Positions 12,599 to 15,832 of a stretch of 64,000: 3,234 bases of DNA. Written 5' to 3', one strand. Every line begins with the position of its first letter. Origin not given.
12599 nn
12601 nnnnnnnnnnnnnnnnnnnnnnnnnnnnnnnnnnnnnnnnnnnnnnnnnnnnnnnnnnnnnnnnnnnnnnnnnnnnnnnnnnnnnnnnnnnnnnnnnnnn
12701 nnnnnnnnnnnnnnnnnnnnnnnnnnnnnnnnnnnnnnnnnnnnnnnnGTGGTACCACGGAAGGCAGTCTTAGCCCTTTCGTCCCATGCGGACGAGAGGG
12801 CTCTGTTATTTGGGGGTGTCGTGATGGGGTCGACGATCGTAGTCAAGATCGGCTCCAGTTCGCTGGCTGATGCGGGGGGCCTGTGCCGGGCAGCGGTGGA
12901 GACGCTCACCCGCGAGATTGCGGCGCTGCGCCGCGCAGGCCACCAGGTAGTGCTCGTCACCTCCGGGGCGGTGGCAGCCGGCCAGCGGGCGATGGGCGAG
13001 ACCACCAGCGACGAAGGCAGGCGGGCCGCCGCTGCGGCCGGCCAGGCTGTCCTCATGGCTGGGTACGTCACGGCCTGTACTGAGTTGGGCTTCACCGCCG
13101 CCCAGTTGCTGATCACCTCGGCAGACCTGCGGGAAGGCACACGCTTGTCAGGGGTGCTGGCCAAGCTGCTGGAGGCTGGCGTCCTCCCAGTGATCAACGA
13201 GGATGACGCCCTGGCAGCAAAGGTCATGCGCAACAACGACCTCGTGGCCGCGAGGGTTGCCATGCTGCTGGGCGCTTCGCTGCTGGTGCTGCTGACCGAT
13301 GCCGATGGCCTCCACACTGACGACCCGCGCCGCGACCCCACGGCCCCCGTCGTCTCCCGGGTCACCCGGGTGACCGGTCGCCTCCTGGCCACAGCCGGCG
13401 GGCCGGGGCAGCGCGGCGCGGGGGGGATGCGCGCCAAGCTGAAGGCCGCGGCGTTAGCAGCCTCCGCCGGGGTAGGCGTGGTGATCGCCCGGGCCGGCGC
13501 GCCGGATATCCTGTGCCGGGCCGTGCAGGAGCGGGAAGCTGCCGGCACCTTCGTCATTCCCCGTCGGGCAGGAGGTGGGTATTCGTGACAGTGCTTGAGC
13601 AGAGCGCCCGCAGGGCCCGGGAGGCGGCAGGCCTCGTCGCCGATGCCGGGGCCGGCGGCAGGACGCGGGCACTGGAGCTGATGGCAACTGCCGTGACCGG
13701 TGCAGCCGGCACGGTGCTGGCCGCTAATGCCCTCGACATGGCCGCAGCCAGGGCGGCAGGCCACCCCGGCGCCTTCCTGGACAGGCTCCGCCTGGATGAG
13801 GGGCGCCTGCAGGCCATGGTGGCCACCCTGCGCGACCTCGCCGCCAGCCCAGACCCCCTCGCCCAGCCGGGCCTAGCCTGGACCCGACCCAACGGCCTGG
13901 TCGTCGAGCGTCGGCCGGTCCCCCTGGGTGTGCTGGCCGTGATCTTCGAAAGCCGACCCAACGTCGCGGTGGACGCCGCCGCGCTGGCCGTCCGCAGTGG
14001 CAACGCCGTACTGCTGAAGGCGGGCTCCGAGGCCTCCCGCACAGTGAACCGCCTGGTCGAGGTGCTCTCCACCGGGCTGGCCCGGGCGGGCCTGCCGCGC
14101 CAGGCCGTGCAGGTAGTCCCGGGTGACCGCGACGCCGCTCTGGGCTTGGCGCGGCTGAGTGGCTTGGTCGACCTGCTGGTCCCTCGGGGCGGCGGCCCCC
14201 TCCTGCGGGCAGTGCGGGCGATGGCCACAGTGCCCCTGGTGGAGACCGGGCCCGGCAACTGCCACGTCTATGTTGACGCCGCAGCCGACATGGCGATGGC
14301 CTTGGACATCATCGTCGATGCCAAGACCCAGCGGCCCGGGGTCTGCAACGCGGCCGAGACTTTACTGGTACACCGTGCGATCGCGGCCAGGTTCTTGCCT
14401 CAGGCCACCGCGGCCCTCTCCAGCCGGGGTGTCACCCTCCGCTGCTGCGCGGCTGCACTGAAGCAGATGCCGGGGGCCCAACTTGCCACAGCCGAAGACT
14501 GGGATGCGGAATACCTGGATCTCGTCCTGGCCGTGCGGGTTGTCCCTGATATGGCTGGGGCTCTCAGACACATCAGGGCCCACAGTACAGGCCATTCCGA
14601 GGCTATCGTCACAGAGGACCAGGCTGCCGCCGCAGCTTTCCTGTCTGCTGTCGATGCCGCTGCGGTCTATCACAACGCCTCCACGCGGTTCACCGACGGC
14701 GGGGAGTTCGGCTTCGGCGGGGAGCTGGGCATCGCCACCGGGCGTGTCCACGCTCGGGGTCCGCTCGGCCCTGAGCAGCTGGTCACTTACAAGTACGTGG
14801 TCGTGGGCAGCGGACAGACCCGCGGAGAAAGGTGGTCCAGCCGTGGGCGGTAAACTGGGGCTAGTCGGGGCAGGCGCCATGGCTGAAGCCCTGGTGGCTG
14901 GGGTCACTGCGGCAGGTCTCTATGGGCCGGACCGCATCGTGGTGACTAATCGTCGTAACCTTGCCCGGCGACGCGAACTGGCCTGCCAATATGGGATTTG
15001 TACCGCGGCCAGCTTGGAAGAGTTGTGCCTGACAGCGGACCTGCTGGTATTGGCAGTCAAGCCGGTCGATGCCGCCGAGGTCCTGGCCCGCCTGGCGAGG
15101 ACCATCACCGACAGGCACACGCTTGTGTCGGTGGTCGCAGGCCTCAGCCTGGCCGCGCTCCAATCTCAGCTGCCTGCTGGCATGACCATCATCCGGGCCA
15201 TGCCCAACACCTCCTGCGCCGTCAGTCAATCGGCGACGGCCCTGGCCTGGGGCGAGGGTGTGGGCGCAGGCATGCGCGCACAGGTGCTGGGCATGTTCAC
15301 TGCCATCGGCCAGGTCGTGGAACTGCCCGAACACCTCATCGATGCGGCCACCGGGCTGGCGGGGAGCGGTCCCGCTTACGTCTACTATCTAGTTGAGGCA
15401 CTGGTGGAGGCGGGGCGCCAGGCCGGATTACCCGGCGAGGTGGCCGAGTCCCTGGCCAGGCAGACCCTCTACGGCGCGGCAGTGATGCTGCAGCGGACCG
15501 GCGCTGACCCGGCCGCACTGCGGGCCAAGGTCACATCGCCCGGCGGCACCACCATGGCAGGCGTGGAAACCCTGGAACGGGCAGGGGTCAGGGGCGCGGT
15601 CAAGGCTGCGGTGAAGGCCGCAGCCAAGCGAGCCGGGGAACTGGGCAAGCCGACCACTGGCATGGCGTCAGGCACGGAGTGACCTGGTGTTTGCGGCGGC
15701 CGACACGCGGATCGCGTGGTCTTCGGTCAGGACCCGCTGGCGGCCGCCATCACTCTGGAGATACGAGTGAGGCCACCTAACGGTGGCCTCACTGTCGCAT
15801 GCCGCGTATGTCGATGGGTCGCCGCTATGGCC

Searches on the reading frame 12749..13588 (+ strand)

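Call 63: search_protein_families(library=pfam, proteins=[window:12749-13588:+], max_evalue=0.00001)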
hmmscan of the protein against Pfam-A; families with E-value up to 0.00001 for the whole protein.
window:12749-13588:+ (279 aa): 1 family
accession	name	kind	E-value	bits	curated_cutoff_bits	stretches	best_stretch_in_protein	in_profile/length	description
PF00696.33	AA_kinase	-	1.6e-36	126.7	24.9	1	29-247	2-233/234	Amino acid kinase family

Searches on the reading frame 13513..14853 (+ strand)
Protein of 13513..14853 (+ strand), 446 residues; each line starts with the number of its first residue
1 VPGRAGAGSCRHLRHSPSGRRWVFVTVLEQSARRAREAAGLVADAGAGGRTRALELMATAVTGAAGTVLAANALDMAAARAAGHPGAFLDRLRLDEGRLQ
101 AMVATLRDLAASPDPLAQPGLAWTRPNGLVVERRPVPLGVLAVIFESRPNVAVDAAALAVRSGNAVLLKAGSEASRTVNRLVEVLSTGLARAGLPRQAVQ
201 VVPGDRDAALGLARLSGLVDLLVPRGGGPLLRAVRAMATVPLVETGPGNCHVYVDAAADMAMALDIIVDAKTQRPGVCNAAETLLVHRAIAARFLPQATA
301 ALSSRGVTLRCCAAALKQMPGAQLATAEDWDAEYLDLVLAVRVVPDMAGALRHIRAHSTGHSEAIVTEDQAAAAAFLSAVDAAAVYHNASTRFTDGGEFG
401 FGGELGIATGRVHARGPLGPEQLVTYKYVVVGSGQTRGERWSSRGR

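Call 63: search_protein_families(library=pfam, proteins=[window:13513-14853:+], max_evalue=0.00001)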
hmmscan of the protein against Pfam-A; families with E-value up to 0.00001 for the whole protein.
window:13513-14853:+ (446 aa): 1 family
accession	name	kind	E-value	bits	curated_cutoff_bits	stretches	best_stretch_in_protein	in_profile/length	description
PF00171.27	Aldedh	-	1.9e-19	70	23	1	97-304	88-295/461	Aldehyde dehydrogenase family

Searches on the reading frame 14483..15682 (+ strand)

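Call 63: search_protein_families(library=pfam, proteins=[window:14483-15682:+], max_evalue=0.00001)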
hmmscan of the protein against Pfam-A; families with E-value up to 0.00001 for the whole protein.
window:14483-15682:+ (399 aa): 2 families
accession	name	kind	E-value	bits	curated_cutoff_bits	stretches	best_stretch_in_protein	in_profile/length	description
PF14748.11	P5CR_dimer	-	1.7e-36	125.1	25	1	283-387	1-105/105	Pyrroline-5-carboxylate reductase dimerisation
PF03807.23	F420_oxidored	-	4.7e-18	66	21.6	1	124-220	1-94/94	NADP oxidoreductase coenzyme F420-dependent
